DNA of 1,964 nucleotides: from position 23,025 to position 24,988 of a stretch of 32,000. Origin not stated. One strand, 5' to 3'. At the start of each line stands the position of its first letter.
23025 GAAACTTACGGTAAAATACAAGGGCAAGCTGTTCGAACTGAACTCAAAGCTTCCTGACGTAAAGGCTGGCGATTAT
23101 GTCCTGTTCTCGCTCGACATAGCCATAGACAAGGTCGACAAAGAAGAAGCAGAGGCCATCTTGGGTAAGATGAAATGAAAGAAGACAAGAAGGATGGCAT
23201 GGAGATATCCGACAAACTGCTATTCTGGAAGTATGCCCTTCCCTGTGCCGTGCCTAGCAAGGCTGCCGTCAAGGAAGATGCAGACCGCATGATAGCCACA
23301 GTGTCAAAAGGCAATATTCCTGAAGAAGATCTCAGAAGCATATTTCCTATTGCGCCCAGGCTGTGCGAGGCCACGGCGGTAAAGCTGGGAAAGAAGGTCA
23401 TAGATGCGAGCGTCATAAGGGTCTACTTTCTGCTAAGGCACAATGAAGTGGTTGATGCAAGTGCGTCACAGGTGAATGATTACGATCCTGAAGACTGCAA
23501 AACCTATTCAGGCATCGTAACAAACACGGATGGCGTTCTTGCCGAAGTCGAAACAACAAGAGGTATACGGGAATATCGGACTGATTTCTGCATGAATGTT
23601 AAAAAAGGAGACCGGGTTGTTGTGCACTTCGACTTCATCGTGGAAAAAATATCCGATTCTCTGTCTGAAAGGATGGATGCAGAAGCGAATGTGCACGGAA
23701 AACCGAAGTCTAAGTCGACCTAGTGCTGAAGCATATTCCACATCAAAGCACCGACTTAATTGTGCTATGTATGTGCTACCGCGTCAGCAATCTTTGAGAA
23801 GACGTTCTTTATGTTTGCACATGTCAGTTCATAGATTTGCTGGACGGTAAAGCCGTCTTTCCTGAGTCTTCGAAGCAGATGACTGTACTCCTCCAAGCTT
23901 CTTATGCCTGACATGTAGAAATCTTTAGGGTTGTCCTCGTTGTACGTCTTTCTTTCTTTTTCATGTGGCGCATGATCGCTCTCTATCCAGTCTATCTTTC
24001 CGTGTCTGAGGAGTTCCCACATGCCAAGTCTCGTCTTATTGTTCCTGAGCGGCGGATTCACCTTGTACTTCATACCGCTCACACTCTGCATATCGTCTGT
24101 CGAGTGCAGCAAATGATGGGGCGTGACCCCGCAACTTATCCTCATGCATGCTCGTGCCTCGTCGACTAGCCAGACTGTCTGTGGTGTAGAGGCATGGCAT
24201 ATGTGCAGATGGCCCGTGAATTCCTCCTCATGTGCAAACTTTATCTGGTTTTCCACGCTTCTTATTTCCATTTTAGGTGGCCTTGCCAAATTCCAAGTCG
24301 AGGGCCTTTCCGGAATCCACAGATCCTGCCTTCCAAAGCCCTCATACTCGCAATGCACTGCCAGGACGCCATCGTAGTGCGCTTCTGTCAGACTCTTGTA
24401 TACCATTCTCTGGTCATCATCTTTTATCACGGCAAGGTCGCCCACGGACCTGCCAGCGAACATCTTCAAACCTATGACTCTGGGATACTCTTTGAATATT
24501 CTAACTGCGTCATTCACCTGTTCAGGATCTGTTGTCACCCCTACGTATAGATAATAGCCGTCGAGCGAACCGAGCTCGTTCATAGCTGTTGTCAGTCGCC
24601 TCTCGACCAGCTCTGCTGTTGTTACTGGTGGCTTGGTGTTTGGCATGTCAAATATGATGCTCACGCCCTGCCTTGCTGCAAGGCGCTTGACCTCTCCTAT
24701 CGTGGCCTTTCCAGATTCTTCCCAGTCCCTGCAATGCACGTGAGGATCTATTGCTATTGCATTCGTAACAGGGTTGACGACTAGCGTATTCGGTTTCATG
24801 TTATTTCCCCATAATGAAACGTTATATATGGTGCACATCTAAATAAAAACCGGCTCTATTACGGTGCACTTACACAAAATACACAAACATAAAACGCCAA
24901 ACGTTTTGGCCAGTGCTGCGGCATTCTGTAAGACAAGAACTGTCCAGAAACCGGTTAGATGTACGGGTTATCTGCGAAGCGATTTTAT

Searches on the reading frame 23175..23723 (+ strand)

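Call 55: search_protein_families(library=pfam, proteins=[window:23175-23723:+], max_evalue=0.001)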
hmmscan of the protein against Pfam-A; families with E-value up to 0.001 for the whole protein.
window:23175-23723:+ (182 aa): 1 family
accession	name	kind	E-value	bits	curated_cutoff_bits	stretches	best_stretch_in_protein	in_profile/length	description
PF01455.23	HupF_HypC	-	2.7e-05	24.7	28.5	1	113-165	7-59/65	HupF/HypC family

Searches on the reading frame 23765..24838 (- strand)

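Call 12: search_protein_families(library=pfam, proteins=[window:23765-24838:-], max_evalue=0.001)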
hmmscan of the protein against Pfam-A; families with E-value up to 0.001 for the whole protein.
window:23765-24838:- (357 aa): 0 families

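Call 49: search_protein_families(library=ncbifam, proteins=[window:23765-24838:-], max_evalue=0.01)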
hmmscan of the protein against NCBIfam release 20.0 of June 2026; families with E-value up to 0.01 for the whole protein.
window:23765-24838:- (357 aa): 30 families (the best 25 are shown)
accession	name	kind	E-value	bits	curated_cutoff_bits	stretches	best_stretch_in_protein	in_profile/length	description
TIGR00857.1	pyrC_multi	subfamily_domain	1.3e-48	166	279.05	1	29-338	41-339/412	dihydroorotase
NF002668.0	PRK02382.1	equivalog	2.7e-45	154.9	452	1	29-348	50-352/436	dihydroorotase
NF006559.0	PRK09060.1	equivalog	8.6e-42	143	482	1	29-348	58-362/444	dihydroorotase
NF003271.0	PRK04250.1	equivalog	1.4e-38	132.6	405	1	29-298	53-286/407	dihydroorotase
NF005751.0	PRK07575.1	equivalog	1.8e-36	125.5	529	1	30-347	59-359/440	dihydroorotase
NF001541.2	PRK00369.1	equivalog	8.3e-36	123.3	310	1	29-342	48-321/400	dihydroorotase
NF006837.0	PRK09357.1-2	equivalog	7.5e-33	113.7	575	1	29-347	56-362/428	dihydroorotase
TIGR03178.1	allantoinase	equivalog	4.2e-32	111.5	357.85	1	29-346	53-363/441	allantoinase AllB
NF006688.0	PRK09236.1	equivalog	3.4e-31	108.5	535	1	30-347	57-365/444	dihydroorotase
NF004839.0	PRK06189.1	equivalog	2.2e-30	105.7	631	1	29-300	56-324/451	allantoinase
NF058539.1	ergo_uti2_ErtD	equivalog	4.8e-26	91.6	650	2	179-322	202-342/449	hydantoin-5-propionate amidohydrolase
NF002284.0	PRK01211.1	subfamily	1.2e-25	90.3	462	1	28-347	47-330/409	dihydroorotase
NF006836.0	PRK09357.1-1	equivalog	2e-25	89.4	538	1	30-302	55-319/432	dihydroorotase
NF006844.0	PRK09357.2-5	equivalog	2.1e-24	86.3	701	2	208-341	225-354/422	dihydroorotase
NF006841.0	PRK09357.2-2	equivalog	1e-23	83.7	640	1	29-344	51-354/421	dihydroorotase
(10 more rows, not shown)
